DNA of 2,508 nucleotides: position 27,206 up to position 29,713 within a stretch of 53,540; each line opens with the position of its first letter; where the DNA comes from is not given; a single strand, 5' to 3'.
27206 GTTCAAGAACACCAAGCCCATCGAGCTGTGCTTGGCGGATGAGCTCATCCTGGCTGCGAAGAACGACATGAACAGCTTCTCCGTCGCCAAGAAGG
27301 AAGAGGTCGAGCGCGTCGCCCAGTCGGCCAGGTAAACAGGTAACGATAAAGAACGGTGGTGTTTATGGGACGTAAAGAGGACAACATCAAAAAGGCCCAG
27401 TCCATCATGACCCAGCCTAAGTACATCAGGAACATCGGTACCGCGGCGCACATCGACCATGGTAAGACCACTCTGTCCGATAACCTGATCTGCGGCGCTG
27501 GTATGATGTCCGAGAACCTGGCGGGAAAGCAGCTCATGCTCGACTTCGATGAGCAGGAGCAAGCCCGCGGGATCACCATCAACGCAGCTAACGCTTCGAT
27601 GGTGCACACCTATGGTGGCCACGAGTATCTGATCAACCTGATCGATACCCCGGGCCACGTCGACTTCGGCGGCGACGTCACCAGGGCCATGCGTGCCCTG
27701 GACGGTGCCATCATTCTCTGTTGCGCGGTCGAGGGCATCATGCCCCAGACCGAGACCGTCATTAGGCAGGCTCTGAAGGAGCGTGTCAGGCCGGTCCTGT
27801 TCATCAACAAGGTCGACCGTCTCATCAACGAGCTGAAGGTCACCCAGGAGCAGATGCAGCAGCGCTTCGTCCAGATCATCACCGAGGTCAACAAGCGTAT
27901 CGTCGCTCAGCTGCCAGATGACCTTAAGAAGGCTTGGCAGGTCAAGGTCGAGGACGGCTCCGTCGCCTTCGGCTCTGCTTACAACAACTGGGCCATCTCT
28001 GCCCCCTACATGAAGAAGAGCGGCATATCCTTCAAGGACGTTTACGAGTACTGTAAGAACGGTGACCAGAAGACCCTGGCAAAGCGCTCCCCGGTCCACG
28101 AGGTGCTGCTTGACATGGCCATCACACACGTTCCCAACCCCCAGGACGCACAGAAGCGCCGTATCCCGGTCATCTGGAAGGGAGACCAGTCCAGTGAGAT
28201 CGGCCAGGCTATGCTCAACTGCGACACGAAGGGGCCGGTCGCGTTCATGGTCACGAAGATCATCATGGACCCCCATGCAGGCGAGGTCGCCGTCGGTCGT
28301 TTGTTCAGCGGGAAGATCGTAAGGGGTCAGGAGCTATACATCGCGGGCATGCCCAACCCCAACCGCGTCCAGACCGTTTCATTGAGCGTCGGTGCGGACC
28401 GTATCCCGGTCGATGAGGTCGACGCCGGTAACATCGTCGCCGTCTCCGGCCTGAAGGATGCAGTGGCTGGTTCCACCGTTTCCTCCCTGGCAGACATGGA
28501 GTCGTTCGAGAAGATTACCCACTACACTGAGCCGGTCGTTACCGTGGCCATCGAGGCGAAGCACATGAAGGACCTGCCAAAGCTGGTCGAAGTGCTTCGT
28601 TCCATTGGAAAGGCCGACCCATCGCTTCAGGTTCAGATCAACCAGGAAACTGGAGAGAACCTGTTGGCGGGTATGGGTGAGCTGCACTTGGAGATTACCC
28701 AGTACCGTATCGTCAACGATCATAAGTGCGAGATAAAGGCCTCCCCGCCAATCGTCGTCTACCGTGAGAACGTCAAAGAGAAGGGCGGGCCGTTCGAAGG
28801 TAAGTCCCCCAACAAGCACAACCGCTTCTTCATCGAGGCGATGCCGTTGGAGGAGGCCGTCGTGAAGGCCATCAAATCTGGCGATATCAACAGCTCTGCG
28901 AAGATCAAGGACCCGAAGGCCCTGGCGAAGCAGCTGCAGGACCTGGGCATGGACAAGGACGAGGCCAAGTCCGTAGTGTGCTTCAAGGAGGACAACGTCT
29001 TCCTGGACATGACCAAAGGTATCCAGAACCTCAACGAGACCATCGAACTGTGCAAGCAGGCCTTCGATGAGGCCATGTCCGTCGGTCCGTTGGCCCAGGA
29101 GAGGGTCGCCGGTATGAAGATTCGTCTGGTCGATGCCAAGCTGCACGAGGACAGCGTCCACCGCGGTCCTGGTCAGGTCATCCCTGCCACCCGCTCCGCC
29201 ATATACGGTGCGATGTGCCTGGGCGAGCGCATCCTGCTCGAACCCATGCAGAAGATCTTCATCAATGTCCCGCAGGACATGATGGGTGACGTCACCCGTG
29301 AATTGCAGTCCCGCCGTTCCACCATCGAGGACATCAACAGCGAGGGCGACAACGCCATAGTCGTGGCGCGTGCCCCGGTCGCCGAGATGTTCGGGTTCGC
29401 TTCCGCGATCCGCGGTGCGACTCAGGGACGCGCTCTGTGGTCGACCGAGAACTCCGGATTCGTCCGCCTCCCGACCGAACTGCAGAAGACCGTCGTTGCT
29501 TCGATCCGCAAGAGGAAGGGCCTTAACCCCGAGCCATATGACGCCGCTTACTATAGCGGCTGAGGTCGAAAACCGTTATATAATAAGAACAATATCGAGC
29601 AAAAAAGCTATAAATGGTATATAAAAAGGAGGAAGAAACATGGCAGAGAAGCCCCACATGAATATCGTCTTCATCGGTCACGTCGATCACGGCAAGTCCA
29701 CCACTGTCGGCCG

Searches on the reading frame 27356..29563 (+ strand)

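Call 13: search_protein_families(library=ncbifam, proteins=[window:27356-29563:+], max_evalue=0.001)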
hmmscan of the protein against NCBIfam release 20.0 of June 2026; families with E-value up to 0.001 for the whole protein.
window:27356-29563:+ (735 aa): 34 families (the best 25 are shown)
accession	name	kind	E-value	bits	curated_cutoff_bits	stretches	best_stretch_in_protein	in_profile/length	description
TIGR00490.1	aEF-2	equivalog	0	1134.6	738.45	1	9-726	4-720/720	elongation factor EF-2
TIGR00484.1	EF-G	equivalog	2e-98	330.4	659.4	3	22-171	8-155/691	elongation factor G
NF009381.0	PRK12740.1-5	subfamily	2.7e-97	326.9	583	3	249-476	266-485/692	elongation factor G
NF009891.0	PRK13351.1-1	equivalog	5.7e-72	243.3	597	3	249-476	251-475/681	elongation factor G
TIGR01394.1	TypA_BipA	equivalog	2.9e-66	224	757.3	3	24-236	1-166/594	translational GTPase TypA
NF012153.1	tet_protect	equivalog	4.5e-61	206.9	775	2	26-492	2-446/614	tetracycline resistance ribosomal protection protein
NF058620.1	EFG2_Bacteroid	exception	1.3e-60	205.6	1000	3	275-474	281-479/717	elongation factor G2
NF009377.1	PRK12740.1-1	equivalog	3.4e-56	191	890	3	250-476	271-500/700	elongation factor G-like protein EF-G2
NF009379.0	PRK12740.1-3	equivalog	1.7e-52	179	513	3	288-475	285-466/674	elongation factor G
TIGR01393.1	lepA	equivalog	1.4e-44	152.5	533.9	2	23-169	2-148/595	translation elongation factor 4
NF000120.3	47473_otr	exception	2.6e-39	135.3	900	2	26-158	4-134/608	tetracycline resistance ribosomal protection protein Otr(A)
NF007583.0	PRK10218.1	equivalog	2.9e-39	134.6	1260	2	24-173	5-150/607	ribosome-dependent GTPase TypA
NF009892.0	PRK13351.1-3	equivalog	6.1e-37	127.3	640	3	22-159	1-141/623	elongation factor G-like protein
NF033148.1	tet_protect_M_W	exception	3e-35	121.7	1100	2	24-175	3-153/639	TetM/TetW/TetO/TetS family tetracycline resistance ribosomal protection protein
NF001964.0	PRK00741.1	equivalog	1.1e-29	103.3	473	2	24-159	12-149/529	peptide chain release factor 3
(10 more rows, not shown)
